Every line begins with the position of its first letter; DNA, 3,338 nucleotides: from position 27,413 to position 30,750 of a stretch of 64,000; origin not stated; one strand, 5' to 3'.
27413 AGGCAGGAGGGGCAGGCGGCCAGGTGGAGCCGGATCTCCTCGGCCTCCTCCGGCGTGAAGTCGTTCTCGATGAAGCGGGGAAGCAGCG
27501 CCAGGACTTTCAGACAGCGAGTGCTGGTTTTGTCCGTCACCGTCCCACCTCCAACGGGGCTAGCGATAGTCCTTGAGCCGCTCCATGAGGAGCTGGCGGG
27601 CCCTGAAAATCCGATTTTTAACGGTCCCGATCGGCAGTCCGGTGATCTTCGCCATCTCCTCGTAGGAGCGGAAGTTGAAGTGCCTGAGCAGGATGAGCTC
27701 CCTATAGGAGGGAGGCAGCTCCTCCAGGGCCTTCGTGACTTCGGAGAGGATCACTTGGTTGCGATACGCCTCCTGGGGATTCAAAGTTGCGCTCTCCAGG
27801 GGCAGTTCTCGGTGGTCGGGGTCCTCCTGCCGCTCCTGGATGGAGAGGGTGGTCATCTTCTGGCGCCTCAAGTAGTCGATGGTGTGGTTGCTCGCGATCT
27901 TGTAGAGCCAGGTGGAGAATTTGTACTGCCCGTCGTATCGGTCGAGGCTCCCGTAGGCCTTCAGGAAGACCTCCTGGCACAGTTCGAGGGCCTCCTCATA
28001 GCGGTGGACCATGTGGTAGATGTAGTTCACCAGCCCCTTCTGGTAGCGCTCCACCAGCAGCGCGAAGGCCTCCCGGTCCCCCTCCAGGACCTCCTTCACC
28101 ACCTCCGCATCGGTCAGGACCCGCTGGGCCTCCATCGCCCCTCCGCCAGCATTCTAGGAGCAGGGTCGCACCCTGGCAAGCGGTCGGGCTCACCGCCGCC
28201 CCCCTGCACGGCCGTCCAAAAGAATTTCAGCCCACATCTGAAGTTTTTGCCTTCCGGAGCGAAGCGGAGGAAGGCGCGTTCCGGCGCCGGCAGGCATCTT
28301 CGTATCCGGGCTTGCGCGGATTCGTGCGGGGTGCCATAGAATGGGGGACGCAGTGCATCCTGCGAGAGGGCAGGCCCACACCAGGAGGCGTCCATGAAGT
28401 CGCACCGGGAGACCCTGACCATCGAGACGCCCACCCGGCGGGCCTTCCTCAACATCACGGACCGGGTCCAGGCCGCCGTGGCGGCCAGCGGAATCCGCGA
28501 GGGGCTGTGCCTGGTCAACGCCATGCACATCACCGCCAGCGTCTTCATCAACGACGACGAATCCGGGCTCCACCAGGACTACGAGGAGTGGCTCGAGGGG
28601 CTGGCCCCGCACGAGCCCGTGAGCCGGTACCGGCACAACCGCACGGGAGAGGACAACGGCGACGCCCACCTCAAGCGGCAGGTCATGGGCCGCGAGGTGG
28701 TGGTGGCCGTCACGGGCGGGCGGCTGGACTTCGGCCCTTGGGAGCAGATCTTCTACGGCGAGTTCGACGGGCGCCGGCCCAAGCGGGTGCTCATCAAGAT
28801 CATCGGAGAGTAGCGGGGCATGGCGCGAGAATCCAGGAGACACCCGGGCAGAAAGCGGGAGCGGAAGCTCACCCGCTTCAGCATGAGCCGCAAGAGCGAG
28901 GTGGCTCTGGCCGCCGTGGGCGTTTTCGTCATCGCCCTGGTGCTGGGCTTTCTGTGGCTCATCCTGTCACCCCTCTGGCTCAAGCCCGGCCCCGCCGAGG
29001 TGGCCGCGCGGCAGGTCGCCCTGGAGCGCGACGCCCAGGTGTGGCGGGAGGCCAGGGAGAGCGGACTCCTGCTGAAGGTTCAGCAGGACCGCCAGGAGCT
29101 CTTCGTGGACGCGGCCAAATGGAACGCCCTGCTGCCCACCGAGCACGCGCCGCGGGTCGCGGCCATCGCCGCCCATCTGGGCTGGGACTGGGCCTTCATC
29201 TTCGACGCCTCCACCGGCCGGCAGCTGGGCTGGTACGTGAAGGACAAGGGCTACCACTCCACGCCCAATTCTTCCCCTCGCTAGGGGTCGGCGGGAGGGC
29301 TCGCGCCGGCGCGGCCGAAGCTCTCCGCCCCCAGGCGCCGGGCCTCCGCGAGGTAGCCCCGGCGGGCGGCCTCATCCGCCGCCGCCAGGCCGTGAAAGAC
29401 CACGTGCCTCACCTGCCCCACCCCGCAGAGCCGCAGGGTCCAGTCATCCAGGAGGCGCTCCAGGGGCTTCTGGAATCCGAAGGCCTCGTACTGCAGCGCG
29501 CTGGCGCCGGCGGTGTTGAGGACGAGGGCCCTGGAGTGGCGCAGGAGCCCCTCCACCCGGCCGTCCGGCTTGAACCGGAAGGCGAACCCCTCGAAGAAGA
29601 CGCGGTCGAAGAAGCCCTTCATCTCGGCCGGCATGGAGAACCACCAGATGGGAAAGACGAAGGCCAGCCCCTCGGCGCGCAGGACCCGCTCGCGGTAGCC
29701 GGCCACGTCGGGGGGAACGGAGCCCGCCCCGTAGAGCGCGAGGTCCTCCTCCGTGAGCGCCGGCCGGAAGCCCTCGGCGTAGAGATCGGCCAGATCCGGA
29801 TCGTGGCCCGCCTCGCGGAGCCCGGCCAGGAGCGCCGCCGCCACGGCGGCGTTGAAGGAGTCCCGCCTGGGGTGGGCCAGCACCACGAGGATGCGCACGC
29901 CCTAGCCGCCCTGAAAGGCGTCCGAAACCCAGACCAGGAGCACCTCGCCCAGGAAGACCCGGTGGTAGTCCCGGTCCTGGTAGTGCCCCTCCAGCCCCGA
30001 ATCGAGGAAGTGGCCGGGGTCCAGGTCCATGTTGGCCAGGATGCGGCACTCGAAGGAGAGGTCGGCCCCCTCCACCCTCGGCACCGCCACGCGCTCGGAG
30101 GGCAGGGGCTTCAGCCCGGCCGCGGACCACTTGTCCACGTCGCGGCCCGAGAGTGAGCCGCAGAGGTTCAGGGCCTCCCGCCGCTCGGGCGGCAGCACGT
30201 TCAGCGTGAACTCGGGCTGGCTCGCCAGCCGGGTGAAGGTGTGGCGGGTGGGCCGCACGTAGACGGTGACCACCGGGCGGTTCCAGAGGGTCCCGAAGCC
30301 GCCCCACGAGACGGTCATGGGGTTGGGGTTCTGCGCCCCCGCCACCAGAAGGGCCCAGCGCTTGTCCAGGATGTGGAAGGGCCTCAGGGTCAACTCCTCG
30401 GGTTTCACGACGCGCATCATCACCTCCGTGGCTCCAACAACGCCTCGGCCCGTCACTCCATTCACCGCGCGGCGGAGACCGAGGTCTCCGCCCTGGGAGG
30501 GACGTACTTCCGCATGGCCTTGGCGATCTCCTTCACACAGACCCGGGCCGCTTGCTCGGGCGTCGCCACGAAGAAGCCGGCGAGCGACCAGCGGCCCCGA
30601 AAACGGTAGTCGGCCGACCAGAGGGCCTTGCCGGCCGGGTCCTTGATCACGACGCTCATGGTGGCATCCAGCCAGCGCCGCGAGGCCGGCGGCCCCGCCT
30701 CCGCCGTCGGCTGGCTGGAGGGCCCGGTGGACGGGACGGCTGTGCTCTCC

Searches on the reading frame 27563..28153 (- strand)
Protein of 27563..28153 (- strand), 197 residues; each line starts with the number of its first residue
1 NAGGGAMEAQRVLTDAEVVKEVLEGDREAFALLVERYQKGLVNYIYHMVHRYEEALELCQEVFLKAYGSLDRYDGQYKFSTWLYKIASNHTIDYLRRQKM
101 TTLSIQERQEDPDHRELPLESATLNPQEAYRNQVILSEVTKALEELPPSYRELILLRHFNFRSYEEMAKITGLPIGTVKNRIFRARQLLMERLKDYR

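Call 26: search_protein_families(library=pfam, proteins=[window:27563-28153:-], max_evalue=0.001)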
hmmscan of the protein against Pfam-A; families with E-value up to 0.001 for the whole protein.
window:27563-28153:- (197 aa): 4 families
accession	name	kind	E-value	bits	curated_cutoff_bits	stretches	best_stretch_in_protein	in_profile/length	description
PF04542.20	Sigma70_r2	-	4.4e-19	68.5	24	1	33-99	1-69/71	Sigma-70 region 2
PF08281.18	Sigma70_r4_2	-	2.4e-16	59.6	25.7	1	138-189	3-54/54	Sigma-70, region 4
PF04545.22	Sigma70_r4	-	8.6e-08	32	24.1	1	142-188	1-47/50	Sigma-70, region 4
PF07638.17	Sigma70_ECF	-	5.8e-07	30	21.1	1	17-193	6-183/185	ECF sigma factor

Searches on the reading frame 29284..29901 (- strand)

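Call 26: search_protein_families(library=pfam, proteins=[window:29284-29901:-], max_evalue=0.001)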
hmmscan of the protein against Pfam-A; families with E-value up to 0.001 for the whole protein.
window:29284-29901:- (206 aa): 2 families
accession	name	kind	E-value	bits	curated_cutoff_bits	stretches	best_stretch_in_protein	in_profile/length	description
PF02525.22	Flavodoxin_2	-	5.2e-42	144.2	27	1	3-188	2-195/198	Flavodoxin-like fold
PF03358.20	FMN_red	-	1.2e-15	57.9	24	1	3-114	2-110/152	NADPH-dependent FMN reductase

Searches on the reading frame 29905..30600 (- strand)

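Call 26: search_protein_families(library=pfam, proteins=[window:29905-30600:-], max_evalue=0.001)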
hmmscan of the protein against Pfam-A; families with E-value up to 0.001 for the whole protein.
window:29905-30600:- (232 aa): 1 family
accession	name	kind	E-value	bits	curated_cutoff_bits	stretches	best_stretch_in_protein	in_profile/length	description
PF01613.24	Flavin_Reduct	-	4.1e-18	66.4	27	1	87-227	12-135/153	Flavin reductase like domain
